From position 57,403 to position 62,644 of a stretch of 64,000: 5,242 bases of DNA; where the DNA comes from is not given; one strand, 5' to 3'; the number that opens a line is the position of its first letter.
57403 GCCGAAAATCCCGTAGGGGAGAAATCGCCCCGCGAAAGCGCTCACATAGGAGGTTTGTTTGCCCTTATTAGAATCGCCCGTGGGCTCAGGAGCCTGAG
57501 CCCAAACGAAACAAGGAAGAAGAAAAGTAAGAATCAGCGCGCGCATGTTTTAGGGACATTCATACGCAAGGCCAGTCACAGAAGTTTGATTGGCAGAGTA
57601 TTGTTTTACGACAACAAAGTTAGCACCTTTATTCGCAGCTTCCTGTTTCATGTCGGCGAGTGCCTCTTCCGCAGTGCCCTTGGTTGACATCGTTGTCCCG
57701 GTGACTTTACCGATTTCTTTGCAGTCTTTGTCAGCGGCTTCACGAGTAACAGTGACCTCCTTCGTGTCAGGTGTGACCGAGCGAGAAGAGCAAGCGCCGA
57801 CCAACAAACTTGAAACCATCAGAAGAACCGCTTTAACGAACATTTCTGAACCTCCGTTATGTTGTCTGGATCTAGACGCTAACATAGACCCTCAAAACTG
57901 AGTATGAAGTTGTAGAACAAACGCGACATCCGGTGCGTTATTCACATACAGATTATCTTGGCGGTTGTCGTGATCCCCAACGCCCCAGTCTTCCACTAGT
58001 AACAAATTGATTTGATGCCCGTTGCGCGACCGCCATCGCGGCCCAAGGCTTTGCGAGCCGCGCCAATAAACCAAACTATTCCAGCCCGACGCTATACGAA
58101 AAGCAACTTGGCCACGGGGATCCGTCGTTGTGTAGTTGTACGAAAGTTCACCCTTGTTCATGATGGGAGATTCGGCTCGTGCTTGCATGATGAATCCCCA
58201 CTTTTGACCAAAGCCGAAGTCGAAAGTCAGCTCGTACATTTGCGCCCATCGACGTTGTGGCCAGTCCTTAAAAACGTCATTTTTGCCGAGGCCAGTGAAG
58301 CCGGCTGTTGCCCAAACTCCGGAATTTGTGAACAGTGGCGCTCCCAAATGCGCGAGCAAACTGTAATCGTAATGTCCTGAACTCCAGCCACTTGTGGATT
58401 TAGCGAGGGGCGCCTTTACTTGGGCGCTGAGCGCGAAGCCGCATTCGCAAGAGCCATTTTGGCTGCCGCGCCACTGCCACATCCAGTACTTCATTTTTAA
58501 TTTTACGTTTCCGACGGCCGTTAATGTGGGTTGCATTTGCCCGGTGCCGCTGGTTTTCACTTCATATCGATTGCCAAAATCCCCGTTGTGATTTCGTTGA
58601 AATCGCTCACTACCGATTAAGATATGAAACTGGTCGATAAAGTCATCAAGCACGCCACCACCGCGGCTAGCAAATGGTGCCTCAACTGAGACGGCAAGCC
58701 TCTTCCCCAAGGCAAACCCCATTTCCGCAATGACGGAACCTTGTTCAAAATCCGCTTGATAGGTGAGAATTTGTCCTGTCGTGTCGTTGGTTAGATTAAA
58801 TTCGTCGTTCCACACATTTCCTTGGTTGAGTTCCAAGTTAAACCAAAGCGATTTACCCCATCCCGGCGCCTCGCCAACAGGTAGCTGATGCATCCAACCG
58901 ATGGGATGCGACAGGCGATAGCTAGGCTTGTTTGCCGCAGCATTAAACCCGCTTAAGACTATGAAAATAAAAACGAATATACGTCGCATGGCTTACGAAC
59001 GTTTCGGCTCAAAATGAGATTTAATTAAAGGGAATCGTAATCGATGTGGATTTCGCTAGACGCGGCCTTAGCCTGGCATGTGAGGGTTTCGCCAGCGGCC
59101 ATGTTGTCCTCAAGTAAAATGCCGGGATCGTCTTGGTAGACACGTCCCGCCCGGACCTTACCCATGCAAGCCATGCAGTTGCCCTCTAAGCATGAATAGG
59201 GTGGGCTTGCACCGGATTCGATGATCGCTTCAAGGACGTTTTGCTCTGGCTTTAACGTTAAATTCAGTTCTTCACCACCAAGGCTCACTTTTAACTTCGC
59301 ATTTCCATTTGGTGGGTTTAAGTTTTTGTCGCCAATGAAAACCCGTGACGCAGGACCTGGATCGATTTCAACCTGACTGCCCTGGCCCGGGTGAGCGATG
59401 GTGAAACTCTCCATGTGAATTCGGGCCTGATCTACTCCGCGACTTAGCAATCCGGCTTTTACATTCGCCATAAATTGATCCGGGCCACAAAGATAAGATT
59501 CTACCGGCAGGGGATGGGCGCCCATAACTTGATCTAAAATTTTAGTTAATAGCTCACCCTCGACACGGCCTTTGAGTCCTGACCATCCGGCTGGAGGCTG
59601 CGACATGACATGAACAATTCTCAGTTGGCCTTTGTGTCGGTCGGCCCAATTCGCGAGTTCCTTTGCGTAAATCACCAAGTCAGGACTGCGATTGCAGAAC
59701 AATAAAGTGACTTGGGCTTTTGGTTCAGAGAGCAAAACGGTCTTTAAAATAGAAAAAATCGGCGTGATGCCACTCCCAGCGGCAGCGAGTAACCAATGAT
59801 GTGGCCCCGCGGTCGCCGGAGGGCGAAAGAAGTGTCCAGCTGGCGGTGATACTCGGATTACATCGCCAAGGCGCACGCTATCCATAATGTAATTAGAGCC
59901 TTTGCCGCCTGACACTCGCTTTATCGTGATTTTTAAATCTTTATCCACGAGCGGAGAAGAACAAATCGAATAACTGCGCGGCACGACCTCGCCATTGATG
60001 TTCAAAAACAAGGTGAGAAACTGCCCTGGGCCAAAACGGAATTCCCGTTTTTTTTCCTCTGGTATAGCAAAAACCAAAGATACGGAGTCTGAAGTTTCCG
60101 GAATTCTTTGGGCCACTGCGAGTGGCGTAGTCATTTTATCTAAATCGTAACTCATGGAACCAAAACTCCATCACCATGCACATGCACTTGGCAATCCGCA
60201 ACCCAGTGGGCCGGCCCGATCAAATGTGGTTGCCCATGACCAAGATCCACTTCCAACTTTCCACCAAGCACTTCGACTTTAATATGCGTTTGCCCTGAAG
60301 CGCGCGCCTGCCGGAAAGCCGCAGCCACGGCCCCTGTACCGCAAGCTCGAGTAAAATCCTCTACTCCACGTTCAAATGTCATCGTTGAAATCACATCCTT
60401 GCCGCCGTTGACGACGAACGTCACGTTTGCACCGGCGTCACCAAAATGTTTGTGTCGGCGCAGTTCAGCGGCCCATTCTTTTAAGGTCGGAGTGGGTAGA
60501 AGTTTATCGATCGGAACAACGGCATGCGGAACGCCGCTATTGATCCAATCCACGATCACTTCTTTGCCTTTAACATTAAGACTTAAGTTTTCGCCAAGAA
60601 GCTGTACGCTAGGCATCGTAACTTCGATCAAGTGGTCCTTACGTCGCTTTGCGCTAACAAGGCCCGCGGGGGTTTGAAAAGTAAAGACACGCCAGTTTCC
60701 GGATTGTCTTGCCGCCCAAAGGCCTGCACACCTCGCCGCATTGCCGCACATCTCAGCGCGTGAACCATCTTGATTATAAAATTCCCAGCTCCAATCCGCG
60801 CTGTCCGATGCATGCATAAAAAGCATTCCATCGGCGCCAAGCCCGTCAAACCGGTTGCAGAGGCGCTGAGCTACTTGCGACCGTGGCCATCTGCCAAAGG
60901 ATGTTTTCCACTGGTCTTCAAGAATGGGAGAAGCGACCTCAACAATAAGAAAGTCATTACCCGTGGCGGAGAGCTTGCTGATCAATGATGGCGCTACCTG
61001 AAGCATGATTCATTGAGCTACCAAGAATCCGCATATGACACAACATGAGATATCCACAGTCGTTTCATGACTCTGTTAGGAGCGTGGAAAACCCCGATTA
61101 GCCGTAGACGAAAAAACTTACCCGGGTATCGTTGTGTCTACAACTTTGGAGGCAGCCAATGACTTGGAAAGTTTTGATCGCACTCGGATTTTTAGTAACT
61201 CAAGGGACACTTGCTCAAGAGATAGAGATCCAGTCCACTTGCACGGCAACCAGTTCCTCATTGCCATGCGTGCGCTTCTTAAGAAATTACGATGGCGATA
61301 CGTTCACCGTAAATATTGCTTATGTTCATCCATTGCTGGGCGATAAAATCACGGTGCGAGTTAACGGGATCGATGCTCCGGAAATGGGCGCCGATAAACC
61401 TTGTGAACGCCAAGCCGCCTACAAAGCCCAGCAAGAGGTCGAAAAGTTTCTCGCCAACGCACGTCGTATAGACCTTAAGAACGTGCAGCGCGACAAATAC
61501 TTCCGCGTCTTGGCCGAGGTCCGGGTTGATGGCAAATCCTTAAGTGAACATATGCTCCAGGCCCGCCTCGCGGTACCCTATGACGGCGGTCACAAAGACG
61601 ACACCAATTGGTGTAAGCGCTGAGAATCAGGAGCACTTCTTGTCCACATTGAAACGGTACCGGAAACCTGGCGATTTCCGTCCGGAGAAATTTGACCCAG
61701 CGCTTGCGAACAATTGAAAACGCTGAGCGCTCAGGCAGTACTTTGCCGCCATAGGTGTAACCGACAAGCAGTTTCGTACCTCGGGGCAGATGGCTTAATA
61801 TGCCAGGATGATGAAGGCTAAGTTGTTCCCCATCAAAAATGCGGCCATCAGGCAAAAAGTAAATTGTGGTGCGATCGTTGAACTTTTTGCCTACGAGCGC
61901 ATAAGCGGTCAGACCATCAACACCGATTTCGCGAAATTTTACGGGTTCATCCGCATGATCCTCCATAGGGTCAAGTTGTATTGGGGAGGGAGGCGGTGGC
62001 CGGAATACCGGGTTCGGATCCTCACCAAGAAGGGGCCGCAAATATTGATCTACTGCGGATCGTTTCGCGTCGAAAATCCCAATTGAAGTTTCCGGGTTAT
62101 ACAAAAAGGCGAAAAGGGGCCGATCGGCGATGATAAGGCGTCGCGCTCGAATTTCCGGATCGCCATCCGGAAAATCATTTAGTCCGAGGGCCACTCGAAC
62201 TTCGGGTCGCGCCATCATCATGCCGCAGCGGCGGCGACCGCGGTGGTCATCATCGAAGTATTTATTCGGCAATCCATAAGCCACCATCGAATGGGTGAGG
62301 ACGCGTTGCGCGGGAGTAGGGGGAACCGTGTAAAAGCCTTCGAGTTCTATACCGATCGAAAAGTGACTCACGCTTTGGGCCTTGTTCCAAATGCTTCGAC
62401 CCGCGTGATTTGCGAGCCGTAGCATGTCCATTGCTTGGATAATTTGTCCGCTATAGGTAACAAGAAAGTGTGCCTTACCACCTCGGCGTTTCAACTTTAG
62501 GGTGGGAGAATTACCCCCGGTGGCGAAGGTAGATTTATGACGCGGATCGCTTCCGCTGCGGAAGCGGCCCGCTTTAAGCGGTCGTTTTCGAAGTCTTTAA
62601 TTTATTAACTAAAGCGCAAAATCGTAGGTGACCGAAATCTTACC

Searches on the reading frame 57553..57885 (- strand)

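Call 26: search_protein_families(library=pfam, proteins=[window:57553-57885:-], max_evalue=0.00001)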
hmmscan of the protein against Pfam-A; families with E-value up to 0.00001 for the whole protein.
window:57553-57885:- (111 aa): 1 family
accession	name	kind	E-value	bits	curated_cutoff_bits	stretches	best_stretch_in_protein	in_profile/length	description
PF13698.11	DUF4156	-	1.4e-09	38.6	28.9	1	36-110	2-90/90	Domain of unknown function (DUF4156)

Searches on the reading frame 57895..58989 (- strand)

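Call 26: search_protein_families(library=pfam, proteins=[window:57895-58989:-], max_evalue=0.00001)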
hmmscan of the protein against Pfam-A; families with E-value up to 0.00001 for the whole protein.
window:57895-58989:- (365 aa): 1 family
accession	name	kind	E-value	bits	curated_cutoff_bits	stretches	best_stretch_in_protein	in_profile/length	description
PF11383.14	DUF3187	-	1.7e-09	37.7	24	1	76-279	71-268/320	Protein of unknown function (DUF3187)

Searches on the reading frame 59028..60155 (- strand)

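Call 26: search_protein_families(library=pfam, proteins=[window:59028-60155:-], max_evalue=0.00001)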
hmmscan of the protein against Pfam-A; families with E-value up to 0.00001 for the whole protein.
window:59028-60155:- (376 aa): 3 families
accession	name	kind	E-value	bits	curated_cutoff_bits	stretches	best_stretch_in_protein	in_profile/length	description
PF00175.26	NAD_binding_1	-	1.4e-21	77.6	22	1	125-233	3-108/109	Oxidoreductase NAD-binding domain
PF00970.30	FAD_binding_6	-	8.7e-14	52.1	21.1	1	20-109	10-97/99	Oxidoreductase FAD-binding domain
PF00111.32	Fer2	-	5.6e-12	45.9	21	1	294-364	5-76/77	2Fe-2S iron-sulfur cluster binding domain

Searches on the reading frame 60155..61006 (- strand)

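Call 26: search_protein_families(library=pfam, proteins=[window:60155-61006:-], max_evalue=0.00001)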
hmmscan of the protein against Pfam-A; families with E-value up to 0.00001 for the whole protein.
window:60155-61006:- (284 aa): 1 family
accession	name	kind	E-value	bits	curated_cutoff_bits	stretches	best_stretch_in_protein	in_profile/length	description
PF01678.24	DAP_epimerase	-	1.4e-35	122.4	34.7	2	154-259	2-108/121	Diaminopimelate epimerase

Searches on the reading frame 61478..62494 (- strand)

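Call 26: search_protein_families(library=pfam, proteins=[window:61478-62494:-], max_evalue=0.00001)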
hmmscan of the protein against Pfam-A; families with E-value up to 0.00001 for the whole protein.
window:61478-62494:- (339 aa): 1 family
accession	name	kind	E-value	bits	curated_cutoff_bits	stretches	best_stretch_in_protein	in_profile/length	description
PF01510.30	Amidase_2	-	2.6e-09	37.9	26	1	7-75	39-105/131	N-acetylmuramoyl-L-alanine amidase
